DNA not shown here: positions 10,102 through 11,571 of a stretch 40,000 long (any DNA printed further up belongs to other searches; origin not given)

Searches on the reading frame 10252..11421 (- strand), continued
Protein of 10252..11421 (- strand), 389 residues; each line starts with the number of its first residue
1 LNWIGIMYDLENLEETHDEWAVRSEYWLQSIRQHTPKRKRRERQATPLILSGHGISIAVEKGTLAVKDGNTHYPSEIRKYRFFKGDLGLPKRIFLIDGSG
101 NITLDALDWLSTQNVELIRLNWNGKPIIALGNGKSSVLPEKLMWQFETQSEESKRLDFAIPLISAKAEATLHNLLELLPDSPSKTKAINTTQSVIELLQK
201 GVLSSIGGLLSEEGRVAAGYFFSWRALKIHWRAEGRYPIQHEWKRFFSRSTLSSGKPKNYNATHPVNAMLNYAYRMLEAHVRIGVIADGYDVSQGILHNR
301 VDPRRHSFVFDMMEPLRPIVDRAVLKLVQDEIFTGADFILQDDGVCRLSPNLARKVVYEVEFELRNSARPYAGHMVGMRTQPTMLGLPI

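Call 69: find_encoding_contigs(protein=P0004, flank=10000, max_places=2)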
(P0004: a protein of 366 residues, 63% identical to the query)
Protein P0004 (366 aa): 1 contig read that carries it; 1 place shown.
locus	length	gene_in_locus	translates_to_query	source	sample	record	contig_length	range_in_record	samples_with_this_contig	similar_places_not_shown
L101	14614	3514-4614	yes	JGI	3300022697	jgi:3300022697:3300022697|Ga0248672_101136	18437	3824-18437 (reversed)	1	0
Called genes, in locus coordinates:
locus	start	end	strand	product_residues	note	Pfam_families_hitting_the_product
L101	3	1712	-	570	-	?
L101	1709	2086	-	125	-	-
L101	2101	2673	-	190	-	-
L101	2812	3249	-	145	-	-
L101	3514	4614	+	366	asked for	PF01867:Cas_Cas1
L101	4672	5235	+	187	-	PF10003:DUF2244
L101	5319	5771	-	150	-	PF09424:YqeY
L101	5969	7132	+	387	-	PF00988:CPSase_sm_chain, PF00117:GATase, PF07722:Peptidase_C26 (weak)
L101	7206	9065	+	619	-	PF00535:Glycos_transf_2, PF13641:Glyco_tranf_2_3, PF13632:Glyco_trans_2_3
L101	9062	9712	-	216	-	PF00392:GntR, PF07729:FCD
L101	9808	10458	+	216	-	PF00702:Hydrolase, PF13419:HAD_2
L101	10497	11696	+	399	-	PF00890:FAD_binding_2 (faint), PF01494:FAD_binding_3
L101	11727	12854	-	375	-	PF00266:Aminotran_5 (weak)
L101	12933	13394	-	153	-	PF13404:HTH_AsnC-type, PF13412:HTH_24, PF01037:AsnC_trans_reg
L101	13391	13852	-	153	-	PF12802:MarR_2 (weak), PF12840:HTH_20 (weak), PF13404:HTH_AsnC-type, PF13412:HTH_24, PF01037:AsnC_trans_reg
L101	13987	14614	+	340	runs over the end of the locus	PF07991:KARI_N, PF01450:KARI_C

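Call 70: find_encoding_contigs(protein=P0017, flank=10000, max_places=2)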
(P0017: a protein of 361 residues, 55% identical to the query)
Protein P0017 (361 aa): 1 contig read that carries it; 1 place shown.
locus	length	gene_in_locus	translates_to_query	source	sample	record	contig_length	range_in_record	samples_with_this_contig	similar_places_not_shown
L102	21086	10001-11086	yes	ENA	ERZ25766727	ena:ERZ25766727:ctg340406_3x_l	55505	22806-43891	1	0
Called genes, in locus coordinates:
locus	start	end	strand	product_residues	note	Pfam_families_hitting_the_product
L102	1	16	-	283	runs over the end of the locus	-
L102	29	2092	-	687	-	PF03175:DNA_pol_B_2 (weak)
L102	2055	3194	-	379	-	PF00872:Transposase_mut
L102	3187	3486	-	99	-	-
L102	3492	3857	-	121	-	-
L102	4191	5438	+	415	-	PF00872:Transposase_mut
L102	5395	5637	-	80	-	-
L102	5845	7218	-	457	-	PF13701:DDE_Tnp_1_4, PF01609:DDE_Tnp_1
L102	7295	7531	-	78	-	-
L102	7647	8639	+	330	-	-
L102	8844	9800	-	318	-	PF05598:DUF772, PF01609:DDE_Tnp_1, PF13612:DDE_Tnp_1_3 (weak), PF13359:DDE_Tnp_4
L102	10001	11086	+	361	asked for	PF01867:Cas_Cas1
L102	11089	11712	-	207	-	-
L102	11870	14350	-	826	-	PF13289:SIR2_2, PF00437:T2SSE (weak), PF25199:nSTAND_NTPase5, PF13401:AAA_22 (faint)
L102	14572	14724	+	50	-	-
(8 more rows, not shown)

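Call 71: find_encoding_contigs(protein=P0021, flank=10000, max_places=2)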
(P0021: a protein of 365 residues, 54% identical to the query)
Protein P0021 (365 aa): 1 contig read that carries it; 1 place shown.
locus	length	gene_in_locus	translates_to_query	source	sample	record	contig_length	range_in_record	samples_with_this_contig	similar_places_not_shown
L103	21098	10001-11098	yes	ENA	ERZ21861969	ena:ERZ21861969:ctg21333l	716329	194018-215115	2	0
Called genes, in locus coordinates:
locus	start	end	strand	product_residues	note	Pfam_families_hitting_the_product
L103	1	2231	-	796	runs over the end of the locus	PF14827:dCache_3, PF00672:HAMP, PF00990:GGDEF, PF00563:EAL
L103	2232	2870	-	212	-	-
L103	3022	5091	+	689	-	PF07715:Plug, PF00593:TonB_dep_Rec_b-barrel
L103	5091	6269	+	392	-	PF00795:CN_hydrolase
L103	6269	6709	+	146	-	-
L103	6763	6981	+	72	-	PF01527:HTH_Tnp_1 (weak)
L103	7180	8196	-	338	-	PF01548:DEDD_Tnp_IS110, PF02371:Transposase_20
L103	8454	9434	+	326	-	PF01527:HTH_Tnp_1 (faint), PF13384:HTH_23, PF13518:HTH_28, PF13551:HTH_29 (weak), PF13565:HTH_32, PF00665:rve, PF13683:rve_3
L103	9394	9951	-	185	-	-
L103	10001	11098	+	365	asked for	PF01867:Cas_Cas1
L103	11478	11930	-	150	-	PF00665:rve (weak), PF13683:rve_3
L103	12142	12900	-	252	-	PF01695:IstB_IS21, PF00308:Bac_DnaA (weak)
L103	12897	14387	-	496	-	PF22483:Mu-transpos_C_2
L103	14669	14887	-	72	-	PF01527:HTH_Tnp_1 (weak)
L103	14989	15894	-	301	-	PF08894:DUF1838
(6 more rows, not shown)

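Call 72: find_encoding_contigs(protein=P0045, flank=10000, max_places=2)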
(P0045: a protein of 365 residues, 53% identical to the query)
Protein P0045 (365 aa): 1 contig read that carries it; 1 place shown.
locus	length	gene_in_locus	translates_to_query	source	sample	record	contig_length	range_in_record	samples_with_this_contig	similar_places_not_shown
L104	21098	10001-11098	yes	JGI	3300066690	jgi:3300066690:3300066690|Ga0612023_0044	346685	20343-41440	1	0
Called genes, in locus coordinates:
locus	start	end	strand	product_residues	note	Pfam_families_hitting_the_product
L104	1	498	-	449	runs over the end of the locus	PF03553:Na_H_antiporter, PF03606:DcuC (weak)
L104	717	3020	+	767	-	-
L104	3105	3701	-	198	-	-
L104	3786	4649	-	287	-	PF01061:ABC2_membrane, PF12698:ABC2_membrane_3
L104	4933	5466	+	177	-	PF07750:GcrA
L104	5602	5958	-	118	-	-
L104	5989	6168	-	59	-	-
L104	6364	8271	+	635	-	PF08238:Sel1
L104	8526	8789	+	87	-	PF01527:HTH_Tnp_1, PF13384:HTH_23 (weak)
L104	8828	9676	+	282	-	PF13276:HTH_21, PF00665:rve, PF13683:rve_3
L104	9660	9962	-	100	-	-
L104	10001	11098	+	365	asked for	PF01867:Cas_Cas1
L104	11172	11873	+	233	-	-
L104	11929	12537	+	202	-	-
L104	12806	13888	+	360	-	-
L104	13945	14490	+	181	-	PF09721:Exosortase_EpsH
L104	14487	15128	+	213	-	PF28117:XrtH_assoc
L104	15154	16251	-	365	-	PF01867:Cas_Cas1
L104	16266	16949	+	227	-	-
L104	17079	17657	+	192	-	-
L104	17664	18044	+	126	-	-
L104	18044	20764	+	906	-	PF03175:DNA_pol_B_2 (weak)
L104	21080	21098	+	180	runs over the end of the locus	PF00583:Acetyltransf_1 (weak)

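Call 73: find_encoding_contigs(protein=P0050, flank=10000, max_places=2)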
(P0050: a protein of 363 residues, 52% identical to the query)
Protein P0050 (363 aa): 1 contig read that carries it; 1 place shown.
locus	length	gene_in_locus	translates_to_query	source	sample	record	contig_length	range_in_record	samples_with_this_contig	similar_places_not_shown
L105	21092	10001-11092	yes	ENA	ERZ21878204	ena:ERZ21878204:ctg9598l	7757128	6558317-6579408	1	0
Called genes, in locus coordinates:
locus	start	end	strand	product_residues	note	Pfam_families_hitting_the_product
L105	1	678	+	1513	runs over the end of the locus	PF00310:GATase_2, PF04898:Glu_syn_central, PF01645:Glu_synthase, PF01493:GXGXG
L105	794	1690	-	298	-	PF02195:ParB_N, PF07506:RepB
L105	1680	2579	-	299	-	PF02195:ParB_N, PF07506:RepB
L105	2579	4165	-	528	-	PF00239:Resolvase, PF07508:Recombinase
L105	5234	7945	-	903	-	-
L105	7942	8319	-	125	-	-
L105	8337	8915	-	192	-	-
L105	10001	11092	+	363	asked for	PF01867:Cas_Cas1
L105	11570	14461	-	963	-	PF00270:DEAD, PF04851:ResIII, PF18766:SWI2_SNF2 (weak), PF00271:Helicase_C (weak)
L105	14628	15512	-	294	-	PF14257:DUF4349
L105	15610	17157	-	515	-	PF01039:Carboxyl_trans, PF03255:ACCA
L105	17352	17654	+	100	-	PF02036:SCP2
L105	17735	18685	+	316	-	PF12697:Abhydrolase_6, PF12146:Hydrolase_4, PF00561:Abhydrolase_1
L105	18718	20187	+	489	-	PF00501:AMP-binding, PF13193:AMP-binding_C (weak)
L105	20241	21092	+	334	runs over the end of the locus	PF08240:ADH_N, PF00107:ADH_zinc_N, PF13602:ADH_zinc_N_2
